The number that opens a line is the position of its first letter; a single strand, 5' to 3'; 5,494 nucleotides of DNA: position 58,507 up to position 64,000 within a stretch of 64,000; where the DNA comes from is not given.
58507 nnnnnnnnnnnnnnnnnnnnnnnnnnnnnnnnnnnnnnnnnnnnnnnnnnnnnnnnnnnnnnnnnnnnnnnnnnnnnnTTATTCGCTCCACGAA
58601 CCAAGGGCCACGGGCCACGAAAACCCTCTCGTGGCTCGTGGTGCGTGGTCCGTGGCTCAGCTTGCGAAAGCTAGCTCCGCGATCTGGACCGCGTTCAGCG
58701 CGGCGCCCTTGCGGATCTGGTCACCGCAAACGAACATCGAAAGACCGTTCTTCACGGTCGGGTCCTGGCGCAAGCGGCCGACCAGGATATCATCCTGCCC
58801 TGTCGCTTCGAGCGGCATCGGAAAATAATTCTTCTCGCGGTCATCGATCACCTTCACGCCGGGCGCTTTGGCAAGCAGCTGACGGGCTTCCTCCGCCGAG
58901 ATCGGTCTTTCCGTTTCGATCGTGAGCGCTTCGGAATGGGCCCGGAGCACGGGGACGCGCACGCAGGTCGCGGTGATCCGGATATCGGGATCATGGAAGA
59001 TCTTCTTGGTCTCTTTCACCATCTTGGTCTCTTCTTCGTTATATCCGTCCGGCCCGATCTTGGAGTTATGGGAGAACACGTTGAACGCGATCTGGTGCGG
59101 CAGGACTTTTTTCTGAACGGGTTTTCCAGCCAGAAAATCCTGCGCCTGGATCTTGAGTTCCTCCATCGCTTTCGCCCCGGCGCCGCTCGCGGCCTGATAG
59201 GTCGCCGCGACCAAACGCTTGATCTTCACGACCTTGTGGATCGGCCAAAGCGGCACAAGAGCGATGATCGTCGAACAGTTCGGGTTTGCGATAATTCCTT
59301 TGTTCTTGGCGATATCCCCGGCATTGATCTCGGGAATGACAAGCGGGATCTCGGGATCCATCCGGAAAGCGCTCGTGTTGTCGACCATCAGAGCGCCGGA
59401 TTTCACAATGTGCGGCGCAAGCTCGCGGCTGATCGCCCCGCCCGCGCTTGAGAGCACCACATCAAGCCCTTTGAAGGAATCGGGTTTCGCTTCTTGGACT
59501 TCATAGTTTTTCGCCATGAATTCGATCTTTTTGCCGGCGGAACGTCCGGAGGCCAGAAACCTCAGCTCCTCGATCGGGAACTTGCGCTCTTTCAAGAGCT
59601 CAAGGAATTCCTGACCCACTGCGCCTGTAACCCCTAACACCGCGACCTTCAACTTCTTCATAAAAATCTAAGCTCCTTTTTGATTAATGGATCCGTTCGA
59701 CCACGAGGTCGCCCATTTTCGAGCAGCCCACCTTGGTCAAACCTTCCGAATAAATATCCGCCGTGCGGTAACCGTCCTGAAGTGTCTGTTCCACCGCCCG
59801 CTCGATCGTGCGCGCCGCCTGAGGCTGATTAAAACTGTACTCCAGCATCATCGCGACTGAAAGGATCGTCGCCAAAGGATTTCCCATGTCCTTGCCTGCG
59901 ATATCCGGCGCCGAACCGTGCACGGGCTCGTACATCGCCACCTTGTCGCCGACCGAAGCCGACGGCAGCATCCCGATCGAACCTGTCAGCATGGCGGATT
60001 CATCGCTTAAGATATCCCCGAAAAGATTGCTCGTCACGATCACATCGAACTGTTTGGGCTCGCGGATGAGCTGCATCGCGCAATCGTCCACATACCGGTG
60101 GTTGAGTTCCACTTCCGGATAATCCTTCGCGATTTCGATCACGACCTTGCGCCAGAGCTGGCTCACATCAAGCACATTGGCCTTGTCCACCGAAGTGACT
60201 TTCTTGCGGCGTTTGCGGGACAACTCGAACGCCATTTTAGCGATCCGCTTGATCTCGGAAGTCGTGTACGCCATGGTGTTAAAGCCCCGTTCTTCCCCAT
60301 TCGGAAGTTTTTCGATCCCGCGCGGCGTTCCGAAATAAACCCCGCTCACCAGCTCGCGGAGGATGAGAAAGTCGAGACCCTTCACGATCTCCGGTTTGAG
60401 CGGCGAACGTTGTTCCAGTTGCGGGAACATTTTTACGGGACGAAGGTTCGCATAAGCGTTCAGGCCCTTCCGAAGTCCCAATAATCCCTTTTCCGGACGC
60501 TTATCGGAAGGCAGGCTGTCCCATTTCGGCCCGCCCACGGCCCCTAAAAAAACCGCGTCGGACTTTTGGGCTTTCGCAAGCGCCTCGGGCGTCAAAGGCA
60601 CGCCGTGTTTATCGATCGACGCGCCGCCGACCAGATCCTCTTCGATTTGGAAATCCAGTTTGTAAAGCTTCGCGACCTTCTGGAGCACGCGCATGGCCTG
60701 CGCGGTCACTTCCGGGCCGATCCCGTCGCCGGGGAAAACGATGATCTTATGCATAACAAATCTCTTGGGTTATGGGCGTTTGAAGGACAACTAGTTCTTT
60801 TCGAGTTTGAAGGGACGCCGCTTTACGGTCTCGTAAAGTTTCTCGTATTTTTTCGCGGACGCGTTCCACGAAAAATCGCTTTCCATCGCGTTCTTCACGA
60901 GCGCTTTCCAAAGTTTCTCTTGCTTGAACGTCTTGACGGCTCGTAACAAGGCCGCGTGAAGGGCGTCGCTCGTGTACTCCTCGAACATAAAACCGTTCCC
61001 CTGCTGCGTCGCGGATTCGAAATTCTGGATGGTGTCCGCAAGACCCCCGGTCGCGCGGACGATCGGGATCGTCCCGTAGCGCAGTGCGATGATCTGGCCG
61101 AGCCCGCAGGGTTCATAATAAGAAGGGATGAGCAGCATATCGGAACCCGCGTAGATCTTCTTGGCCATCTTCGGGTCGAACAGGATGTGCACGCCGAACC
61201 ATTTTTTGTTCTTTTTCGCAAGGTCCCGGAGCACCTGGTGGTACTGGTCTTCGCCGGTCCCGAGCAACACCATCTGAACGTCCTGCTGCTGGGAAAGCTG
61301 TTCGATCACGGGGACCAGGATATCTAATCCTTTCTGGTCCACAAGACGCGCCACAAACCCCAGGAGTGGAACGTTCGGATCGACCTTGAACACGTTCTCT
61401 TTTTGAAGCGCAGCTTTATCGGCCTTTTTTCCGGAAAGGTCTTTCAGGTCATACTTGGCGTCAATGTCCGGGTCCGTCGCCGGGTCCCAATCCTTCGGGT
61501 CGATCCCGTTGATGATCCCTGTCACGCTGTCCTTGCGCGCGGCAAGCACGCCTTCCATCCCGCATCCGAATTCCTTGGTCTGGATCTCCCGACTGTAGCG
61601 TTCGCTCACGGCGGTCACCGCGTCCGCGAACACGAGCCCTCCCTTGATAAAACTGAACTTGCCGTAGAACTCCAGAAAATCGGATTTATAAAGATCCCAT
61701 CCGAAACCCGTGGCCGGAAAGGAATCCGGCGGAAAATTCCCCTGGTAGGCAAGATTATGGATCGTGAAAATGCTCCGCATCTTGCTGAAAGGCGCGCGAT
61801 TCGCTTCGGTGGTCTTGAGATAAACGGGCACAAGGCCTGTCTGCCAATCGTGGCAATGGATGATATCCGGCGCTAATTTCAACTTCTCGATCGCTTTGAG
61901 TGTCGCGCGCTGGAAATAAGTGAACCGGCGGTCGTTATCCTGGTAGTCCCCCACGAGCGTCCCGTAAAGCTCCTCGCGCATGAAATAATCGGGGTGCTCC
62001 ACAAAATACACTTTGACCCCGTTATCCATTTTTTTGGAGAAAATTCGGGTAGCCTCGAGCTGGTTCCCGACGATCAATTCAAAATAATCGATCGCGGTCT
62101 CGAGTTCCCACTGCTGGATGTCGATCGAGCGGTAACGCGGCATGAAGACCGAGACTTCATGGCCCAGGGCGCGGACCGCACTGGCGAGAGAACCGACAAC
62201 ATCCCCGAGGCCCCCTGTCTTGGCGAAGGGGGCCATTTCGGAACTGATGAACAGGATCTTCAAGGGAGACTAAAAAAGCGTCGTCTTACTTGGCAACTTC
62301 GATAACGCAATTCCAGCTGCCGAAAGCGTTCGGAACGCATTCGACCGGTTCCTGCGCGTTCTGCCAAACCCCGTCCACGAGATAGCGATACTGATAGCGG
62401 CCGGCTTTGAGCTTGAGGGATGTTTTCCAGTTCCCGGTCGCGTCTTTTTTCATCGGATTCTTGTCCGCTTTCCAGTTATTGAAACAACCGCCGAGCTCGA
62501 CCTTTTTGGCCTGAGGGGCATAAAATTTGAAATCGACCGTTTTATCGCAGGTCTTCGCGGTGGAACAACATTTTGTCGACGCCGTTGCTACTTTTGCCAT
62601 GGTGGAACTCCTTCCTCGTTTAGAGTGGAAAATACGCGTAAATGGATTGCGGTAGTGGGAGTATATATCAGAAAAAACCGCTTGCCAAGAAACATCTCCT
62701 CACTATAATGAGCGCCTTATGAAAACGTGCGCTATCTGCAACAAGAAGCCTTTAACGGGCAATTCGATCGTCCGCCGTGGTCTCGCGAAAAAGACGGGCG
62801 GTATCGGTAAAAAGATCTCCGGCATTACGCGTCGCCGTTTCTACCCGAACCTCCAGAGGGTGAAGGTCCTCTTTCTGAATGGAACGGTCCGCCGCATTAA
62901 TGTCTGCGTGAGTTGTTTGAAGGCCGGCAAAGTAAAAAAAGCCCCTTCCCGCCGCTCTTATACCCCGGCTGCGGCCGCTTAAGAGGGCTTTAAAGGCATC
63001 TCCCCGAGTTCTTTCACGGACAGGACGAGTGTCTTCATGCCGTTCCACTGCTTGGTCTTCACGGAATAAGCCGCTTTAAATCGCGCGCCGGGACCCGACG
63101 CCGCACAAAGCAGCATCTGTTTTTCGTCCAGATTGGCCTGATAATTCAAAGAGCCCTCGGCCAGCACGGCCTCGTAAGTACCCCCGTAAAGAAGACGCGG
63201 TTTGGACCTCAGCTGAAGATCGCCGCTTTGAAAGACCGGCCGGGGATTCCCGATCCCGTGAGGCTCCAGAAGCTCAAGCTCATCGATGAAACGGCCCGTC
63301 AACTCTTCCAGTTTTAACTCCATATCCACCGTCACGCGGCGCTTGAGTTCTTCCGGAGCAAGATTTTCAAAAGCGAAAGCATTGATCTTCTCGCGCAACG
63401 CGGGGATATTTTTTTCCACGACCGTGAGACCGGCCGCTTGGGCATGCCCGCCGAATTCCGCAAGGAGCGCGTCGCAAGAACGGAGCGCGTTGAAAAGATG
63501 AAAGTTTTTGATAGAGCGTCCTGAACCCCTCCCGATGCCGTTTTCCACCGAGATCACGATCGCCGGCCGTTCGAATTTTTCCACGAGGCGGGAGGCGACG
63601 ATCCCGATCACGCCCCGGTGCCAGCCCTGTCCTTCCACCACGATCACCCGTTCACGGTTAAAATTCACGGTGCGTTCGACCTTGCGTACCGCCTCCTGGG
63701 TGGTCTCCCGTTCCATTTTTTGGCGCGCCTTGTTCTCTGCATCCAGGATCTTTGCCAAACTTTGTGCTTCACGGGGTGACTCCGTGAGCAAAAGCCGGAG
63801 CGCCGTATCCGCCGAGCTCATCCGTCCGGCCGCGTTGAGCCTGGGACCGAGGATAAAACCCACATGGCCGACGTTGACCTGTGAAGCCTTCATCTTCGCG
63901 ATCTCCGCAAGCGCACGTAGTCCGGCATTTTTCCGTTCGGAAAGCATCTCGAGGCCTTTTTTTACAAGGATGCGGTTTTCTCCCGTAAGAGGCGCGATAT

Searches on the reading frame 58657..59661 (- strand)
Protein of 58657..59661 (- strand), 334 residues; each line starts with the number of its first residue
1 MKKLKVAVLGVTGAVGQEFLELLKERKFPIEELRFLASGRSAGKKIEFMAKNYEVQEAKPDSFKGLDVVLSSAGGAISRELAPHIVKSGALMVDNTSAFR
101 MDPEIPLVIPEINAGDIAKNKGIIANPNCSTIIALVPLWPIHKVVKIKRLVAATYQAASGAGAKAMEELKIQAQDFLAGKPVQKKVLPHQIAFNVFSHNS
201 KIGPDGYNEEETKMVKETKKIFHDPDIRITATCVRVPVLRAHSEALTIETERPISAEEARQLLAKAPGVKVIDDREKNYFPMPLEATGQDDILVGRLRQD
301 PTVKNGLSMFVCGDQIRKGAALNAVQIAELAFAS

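Call 70: search_protein_families(library=pfam, proteins=[window:58657-59661:-], max_evalue=0.00001)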
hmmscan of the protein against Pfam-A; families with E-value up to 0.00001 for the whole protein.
window:58657-59661:- (334 aa): 2 families
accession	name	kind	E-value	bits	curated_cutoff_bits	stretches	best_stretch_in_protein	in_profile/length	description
PF02774.23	Semialdhyde_dhC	-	9.6e-52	176.2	26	1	138-318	1-184/184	Semialdehyde dehydrogenase, dimerisation domain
PF01118.30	Semialdhyde_dh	-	7.4e-36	123.6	26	1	5-119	1-120/121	Semialdehyde dehydrogenase, NAD binding domain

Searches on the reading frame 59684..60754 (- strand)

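Call 70: search_protein_families(library=pfam, proteins=[window:59684-60754:-], max_evalue=0.00001)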
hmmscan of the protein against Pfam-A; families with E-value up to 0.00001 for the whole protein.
window:59684-60754:- (356 aa): 1 family
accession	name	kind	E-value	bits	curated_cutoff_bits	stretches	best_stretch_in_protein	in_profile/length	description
PF00180.25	Iso_dh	-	7.5e-143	476.4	27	1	3-351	1-348/348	Isocitrate/isopropylmalate dehydrogenase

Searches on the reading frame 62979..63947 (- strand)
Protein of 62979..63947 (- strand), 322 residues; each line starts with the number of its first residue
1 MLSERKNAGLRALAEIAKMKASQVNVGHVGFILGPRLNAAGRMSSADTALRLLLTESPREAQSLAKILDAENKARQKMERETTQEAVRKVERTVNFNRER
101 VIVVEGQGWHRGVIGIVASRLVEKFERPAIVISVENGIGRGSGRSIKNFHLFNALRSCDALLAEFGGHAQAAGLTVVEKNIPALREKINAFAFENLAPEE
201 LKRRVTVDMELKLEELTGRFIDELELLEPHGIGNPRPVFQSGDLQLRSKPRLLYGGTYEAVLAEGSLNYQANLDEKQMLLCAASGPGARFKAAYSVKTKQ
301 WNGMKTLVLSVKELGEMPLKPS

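Call 70: search_protein_families(library=pfam, proteins=[window:62979-63947:-], max_evalue=0.00001)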
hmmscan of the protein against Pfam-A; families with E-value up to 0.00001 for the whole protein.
window:62979-63947:- (322 aa): 2 families
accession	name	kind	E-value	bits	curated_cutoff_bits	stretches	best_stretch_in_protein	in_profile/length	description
PF02272.25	DHHA1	-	9.8e-18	64.9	25.9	1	100-191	3-99/102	DHHA1 domain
PF17768.7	RecJ_OB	-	2.8e-12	47.1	27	1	207-312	1-106/107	RecJ OB domain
